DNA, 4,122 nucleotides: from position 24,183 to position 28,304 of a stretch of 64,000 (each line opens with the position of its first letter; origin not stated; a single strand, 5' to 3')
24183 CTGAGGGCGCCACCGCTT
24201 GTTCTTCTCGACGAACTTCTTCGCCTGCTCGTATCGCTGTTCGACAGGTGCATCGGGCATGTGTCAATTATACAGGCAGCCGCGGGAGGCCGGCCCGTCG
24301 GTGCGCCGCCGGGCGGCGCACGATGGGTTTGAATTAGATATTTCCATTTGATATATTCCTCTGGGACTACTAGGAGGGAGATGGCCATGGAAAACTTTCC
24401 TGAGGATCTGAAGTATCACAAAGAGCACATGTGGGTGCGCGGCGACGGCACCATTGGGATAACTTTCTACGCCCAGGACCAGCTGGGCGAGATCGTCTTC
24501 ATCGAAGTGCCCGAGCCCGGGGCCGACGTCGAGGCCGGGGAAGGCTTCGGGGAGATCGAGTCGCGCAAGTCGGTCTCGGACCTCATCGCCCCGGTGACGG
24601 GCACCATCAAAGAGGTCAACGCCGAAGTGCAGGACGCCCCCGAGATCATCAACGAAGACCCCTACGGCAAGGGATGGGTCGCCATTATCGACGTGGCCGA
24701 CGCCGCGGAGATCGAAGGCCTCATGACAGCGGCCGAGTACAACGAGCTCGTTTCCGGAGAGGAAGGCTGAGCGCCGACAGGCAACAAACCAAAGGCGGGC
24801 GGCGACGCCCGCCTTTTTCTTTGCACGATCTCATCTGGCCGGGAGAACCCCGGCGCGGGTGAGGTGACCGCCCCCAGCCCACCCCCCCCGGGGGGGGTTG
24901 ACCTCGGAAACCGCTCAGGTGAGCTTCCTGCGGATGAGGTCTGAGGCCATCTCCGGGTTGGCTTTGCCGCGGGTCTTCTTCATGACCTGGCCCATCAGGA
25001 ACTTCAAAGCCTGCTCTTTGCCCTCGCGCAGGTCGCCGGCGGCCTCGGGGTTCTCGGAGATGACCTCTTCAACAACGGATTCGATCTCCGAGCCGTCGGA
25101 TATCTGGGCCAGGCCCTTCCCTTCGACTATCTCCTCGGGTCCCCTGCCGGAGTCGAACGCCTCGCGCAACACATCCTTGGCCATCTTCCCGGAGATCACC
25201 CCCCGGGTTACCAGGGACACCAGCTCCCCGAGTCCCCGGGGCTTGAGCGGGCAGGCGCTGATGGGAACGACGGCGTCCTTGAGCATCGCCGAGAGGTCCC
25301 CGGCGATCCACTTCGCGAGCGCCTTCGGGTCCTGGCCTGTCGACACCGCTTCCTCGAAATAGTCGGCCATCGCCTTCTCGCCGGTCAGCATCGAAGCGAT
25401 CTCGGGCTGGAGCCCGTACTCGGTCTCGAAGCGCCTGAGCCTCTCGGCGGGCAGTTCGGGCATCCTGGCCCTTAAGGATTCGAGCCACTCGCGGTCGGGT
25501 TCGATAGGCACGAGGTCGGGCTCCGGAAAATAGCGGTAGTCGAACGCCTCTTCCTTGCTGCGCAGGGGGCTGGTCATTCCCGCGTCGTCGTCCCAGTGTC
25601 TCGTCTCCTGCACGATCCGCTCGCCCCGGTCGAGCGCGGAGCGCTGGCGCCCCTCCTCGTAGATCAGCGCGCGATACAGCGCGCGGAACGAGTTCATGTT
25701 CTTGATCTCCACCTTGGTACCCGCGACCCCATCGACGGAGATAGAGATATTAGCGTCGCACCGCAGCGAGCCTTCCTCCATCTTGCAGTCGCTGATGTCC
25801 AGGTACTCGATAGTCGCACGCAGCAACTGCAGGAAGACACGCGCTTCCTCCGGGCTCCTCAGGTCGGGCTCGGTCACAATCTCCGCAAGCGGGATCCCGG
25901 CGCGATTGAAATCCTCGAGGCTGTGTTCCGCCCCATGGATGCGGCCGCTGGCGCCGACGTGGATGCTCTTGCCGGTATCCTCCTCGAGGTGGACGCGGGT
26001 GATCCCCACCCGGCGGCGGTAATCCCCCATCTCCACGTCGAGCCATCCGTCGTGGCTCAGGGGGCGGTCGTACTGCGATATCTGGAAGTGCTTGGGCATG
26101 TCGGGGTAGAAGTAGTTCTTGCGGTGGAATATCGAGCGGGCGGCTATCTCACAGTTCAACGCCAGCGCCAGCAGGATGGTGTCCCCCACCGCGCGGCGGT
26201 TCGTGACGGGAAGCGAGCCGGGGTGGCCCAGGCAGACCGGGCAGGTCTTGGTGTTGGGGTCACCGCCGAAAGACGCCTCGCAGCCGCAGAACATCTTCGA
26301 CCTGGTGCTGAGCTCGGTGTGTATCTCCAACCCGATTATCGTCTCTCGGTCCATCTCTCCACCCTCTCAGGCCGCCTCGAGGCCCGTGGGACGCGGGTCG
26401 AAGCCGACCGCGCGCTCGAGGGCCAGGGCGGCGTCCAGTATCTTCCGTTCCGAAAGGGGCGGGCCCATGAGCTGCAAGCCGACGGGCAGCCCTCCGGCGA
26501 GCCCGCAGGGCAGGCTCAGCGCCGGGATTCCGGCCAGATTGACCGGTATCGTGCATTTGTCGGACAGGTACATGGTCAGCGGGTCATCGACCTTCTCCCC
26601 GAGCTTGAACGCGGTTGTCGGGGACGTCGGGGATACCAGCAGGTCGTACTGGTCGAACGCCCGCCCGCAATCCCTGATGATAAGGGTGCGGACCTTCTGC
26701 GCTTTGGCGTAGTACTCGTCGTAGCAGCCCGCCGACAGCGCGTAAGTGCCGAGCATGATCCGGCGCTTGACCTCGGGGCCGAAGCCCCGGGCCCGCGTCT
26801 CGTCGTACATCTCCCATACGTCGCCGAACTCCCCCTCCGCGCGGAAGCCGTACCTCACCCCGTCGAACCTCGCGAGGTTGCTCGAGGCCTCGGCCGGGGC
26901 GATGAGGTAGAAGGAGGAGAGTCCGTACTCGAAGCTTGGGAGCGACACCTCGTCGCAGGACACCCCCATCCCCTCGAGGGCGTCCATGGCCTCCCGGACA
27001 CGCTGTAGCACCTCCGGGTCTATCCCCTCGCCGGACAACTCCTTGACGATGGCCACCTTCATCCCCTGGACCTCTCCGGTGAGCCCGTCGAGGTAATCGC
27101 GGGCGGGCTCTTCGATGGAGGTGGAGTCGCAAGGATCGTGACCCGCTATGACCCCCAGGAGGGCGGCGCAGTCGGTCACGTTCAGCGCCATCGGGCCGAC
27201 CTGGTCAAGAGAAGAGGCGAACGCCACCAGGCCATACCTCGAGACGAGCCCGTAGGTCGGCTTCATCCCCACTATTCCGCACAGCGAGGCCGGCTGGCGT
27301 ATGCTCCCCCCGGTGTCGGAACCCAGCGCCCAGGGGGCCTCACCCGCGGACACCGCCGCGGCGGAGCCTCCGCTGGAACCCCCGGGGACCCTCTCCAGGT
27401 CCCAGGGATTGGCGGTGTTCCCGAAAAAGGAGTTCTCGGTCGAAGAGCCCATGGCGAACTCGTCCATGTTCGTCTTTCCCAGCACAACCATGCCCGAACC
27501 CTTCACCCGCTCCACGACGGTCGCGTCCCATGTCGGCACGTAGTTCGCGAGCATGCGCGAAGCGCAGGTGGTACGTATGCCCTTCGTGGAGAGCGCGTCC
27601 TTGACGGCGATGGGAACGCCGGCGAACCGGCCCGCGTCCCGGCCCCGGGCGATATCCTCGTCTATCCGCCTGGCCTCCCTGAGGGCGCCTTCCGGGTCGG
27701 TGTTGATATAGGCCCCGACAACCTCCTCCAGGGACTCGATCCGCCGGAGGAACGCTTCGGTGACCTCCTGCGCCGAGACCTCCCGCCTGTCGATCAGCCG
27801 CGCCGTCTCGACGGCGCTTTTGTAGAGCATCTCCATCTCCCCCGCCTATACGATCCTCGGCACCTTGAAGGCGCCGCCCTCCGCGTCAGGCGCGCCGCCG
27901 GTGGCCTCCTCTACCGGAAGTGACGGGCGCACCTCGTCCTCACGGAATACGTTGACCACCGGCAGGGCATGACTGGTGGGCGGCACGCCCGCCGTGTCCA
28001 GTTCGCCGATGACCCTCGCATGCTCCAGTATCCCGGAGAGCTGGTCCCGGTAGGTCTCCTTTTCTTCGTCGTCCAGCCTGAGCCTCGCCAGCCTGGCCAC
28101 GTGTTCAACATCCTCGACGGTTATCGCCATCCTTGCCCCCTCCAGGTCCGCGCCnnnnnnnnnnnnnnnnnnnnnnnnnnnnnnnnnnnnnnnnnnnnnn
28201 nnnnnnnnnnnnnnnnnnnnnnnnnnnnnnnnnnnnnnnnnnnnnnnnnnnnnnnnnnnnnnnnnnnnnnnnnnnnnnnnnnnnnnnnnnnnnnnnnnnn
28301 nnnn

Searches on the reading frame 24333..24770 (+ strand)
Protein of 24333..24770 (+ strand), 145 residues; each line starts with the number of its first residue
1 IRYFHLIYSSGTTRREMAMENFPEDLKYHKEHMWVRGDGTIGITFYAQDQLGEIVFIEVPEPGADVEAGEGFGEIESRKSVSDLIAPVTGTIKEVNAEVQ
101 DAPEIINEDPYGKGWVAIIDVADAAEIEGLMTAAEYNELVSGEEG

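Call 12: search_protein_families(library=pfam, max_evalue=0.00001, proteins=[window:24333-24770:+])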
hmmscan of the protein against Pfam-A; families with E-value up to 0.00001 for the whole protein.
window:24333-24770:+ (145 aa): 1 family
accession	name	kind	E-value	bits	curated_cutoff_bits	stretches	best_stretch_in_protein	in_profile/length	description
PF01597.25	GCV_H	-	2.6e-39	134.3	22.2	1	26-141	1-120/122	Glycine cleavage H-protein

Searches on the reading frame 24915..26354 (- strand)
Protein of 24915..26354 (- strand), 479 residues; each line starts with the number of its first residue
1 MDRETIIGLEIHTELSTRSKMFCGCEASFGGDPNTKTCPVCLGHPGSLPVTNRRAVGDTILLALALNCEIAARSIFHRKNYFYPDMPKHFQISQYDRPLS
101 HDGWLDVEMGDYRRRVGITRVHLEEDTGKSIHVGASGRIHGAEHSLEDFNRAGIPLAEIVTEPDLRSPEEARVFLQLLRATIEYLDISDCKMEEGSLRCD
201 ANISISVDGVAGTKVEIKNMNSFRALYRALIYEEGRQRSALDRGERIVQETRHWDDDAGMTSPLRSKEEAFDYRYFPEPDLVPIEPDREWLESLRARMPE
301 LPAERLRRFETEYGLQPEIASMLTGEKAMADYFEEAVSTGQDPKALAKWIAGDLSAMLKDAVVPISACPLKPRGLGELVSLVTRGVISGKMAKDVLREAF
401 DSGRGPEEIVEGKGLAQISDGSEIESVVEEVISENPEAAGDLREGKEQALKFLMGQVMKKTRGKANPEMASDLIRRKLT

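Call 13: search_protein_families(library=pfam, max_evalue=0.00001, proteins=[window:24915-26354:-])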
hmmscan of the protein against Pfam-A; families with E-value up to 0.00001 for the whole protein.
window:24915-26354:- (479 aa): 2 families
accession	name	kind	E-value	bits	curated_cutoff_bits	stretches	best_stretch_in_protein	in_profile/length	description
PF02934.20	GatB_N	-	1.5e-111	372.5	23.4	1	6-292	2-277/277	GatB/GatE catalytic domain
PF02637.23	GatB_Yqey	-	1.2e-50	171.6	27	1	331-478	1-148/148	GatB domain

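Call 47: find_encoding_contigs(protein=window:24915-26354:-, flank=1000, max_places=3)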
Protein window:24915-26354:- (479 aa): 1 contig read that carries it; 1 place shown.
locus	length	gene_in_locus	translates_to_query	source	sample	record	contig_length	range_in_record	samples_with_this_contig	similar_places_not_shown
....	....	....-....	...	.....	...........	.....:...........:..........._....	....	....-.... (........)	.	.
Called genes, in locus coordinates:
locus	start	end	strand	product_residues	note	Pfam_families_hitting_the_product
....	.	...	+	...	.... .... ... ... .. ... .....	?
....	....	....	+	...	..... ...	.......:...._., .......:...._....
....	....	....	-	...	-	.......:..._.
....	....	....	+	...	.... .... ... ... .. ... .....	-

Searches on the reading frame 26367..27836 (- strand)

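Call 13: search_protein_families(library=pfam, max_evalue=0.00001, proteins=[window:26367-27836:-])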
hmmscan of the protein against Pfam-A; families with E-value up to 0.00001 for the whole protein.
window:26367-27836:- (489 aa): 1 family
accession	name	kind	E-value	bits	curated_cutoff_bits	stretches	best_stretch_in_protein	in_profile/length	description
PF01425.27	Amidase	-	4e-161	537.4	27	1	24-467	1-445/445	Amidase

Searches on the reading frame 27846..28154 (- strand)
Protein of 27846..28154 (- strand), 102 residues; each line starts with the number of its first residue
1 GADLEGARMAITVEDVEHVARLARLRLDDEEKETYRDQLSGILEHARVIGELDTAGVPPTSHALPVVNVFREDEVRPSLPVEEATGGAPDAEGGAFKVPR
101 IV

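Call 13: search_protein_families(library=pfam, max_evalue=0.00001, proteins=[window:27846-28154:-])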
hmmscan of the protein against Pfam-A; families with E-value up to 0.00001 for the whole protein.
window:27846-28154:- (102 aa): 1 family
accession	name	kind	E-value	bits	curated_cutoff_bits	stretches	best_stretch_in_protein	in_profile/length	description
PF02686.20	GatC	-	5.8e-21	74.9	23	1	27-98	1-66/66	Glu-tRNAGln amidotransferase C subunit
